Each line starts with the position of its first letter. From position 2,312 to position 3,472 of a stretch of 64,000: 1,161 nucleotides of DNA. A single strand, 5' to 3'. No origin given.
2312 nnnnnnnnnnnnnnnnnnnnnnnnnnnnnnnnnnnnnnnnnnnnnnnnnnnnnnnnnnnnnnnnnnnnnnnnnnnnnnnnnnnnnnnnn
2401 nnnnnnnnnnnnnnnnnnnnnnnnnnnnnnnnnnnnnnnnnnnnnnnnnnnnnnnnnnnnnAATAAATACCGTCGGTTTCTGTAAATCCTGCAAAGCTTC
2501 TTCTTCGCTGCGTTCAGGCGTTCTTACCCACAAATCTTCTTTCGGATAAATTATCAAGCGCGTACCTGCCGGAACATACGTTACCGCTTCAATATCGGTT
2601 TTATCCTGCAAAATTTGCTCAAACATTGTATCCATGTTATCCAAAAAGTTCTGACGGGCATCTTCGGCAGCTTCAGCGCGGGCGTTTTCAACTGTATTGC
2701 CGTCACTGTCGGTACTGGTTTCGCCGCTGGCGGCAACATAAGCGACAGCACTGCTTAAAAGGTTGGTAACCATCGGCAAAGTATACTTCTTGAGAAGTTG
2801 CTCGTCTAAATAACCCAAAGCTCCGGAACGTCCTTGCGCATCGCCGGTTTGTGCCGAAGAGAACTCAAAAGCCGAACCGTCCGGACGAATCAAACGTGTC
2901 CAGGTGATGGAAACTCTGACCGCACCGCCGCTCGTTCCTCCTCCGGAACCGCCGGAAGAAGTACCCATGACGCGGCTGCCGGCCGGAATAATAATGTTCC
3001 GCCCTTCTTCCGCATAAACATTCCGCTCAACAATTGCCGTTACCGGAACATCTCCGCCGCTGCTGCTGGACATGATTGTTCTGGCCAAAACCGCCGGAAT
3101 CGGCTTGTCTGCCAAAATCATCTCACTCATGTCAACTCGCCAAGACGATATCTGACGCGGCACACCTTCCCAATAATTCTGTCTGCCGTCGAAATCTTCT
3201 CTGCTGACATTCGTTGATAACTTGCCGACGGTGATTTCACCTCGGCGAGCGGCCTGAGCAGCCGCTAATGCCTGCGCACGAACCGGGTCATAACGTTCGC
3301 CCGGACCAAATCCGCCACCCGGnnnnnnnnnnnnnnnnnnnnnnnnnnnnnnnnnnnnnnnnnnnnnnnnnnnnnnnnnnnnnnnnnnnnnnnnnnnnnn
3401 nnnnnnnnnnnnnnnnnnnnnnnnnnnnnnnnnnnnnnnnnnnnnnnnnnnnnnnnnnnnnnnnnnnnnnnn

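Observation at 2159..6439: Giant VirB10 (1426 aa) with about 900 aa of tandem repeats N-terminal to the TrbI barrel, analogous to CagY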

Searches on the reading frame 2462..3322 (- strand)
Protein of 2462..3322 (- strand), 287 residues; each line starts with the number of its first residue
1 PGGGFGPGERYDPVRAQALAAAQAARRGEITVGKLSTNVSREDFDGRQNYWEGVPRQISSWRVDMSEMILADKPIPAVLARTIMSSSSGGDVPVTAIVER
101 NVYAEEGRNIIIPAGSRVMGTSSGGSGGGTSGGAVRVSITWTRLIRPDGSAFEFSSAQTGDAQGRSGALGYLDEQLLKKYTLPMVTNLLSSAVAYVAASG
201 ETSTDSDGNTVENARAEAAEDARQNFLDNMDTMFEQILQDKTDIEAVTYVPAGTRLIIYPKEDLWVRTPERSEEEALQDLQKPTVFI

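Call 39: search_protein_representatives(protein=window:2462-3322:-)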
Query: 287 residues. Proteins with E-value up to 0.001 (for the whole library): 3730; up to 1e-10: 813; up to 1e-30: 89. The best 150 are listed.
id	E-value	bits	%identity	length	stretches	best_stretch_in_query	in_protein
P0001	9.3e-182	618.5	100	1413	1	1-287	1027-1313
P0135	1.6e-126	437.3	74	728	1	1-277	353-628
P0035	4.9e-105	366.9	63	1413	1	2-283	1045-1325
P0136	2.0e-100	351.8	59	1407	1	1-286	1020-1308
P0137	2.8e-98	344.8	62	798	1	1-287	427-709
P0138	2.1e-97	341.9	62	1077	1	1-287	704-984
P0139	3.4e-97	341.2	59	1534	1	1-287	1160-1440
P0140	8.7e-97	339.9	62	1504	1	2-278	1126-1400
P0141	1.3e-96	339.3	62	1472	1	1-275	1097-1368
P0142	1.5e-96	339.1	60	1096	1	1-268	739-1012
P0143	1.1e-95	336.3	62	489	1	1-273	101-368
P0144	5.9e-94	330.6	58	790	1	1-275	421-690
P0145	3.2e-93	328.2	62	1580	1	1-275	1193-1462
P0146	3.2e-93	328.2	57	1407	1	2-275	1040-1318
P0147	4.6e-82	291.6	56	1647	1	1-279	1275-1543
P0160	6.1e-65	235.4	47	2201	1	2-283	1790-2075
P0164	8.4e-63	228.4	54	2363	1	53-274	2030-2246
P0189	5.9e-52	192.9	43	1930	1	2-276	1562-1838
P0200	2.6e-44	167.8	35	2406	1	3-277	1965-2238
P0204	8.7e-39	149.7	42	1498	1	42-270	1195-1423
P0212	1.3e-33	132.8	37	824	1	16-275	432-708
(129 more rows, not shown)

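Call 40: search_protein_families(library=pfam, proteins=[P0160, P0164, P0189, P0200, P0212], max_evalue=0.001)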
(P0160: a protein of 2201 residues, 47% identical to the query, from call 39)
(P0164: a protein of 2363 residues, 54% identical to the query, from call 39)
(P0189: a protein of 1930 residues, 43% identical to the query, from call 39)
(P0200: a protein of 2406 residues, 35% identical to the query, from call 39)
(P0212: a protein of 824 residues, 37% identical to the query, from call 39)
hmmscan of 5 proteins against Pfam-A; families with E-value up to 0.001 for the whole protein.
P0160 (2201 aa): 6 families
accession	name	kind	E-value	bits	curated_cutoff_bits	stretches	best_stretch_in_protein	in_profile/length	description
PF21785.3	Bflower_2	-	5e-107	352.1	38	8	1611-1700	11-96/112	5-fold beta-flower protein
PF21784.3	Bflower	-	2.3e-45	154.1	25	2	1464-1527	1-63/116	4-fold beta flower protein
PF03743.19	TrbI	-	3.5e-31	109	35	1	1864-2061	2-188/188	Bacterial conjugation TrbI-like protein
PF12396.14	DUF3659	-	1.6e-29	102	24.8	0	349-399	9-55/61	Protein of unknown function (DUF3659)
PF05593.20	RHS_repeat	-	8.5e-14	52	22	0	1416-1449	1-38/38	RHS Repeat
PF18342.7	LytB_SH3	-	0.00052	20.5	25.8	0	1414-1432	13-31/67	Endo-beta-N-acetylglucosaminidase LytB SH3 domain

P0164 (2363 aa): 4 families
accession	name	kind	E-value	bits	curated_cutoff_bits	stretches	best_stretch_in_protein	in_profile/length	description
PF21785.3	Bflower_2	-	2.8e-91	301.4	38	10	569-655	12-93/112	5-fold beta-flower protein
PF03743.19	TrbI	-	2.1e-30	106.4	35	1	2046-2238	2-188/188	Bacterial conjugation TrbI-like protein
PF12396.14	DUF3659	-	4.3e-27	94.2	24.8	2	1824-1875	10-57/61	Protein of unknown function (DUF3659)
PF21784.3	Bflower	-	2e-21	77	25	2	1828-1874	3-48/116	4-fold beta flower protein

P0189 (1930 aa): 4 families
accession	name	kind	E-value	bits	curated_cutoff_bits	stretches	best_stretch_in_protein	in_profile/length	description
PF21785.3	Bflower_2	-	2.3e-63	211.4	38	8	264-348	22-100/112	5-fold beta-flower protein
PF03743.19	TrbI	-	4.7e-29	102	35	1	1631-1828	2-187/188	Bacterial conjugation TrbI-like protein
PF21784.3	Bflower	-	3.6e-22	79.3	25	0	1426-1470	3-46/116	4-fold beta flower protein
PF12396.14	DUF3659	-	1.2e-12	47.9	24.8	0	390-441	7-54/61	Protein of unknown function (DUF3659)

P0200 (2406 aa): 5 families
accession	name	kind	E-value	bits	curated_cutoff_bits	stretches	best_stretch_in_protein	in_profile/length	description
PF21785.3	Bflower_2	-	4.5e-67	223.4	38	7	792-884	7-94/112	5-fold beta-flower protein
PF03743.19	TrbI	-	2.1e-27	96.7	35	1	2032-2227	2-186/188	Bacterial conjugation TrbI-like protein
PF21784.3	Bflower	-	8.8e-14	52.3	25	0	877-939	5-65/116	4-fold beta flower protein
PF12396.14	DUF3659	-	3.5e-10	40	24.8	0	1858-1919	7-55/61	Protein of unknown function (DUF3659)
PF22692.1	LlgE_F_G_D1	-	0.0009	19.8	27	0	1833-1882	25-63/64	Flagellar hook protein FlgE/F/G D1 domain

P0212 (824 aa): 1 family
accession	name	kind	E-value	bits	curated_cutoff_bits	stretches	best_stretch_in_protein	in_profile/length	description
PF03743.19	TrbI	-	1.9e-20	73.9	35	1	517-698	23-187/188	Bacterial conjugation TrbI-like protein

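Call 44: find_encoding_contigs(protein=P0164, flank=10000, max_places=3)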
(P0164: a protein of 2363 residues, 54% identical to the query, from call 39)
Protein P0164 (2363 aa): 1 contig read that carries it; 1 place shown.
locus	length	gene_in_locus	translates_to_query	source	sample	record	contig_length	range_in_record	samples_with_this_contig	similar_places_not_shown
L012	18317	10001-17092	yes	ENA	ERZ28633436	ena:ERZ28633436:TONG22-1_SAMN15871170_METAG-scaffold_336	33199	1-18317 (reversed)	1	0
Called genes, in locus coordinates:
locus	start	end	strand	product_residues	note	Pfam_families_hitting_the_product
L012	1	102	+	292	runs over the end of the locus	PF00763:THF_DHG_CYH, PF02882:THF_DHG_CYH_C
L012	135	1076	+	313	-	-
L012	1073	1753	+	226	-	-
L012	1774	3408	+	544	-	-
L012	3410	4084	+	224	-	-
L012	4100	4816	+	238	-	-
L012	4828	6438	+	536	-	-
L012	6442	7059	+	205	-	PF04335:VirB8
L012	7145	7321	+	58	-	-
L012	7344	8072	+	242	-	PF04335:VirB8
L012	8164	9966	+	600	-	PF03524:CagX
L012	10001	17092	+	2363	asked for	PF21784:Bflower (faint), PF21785:Bflower_2 (weak), PF12396:DUF3659 (weak), PF21785:Bflower_2, PF12396:DUF3659, PF21785:Bflower_2, PF03743:TrbI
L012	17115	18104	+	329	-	PF00437:T2SSE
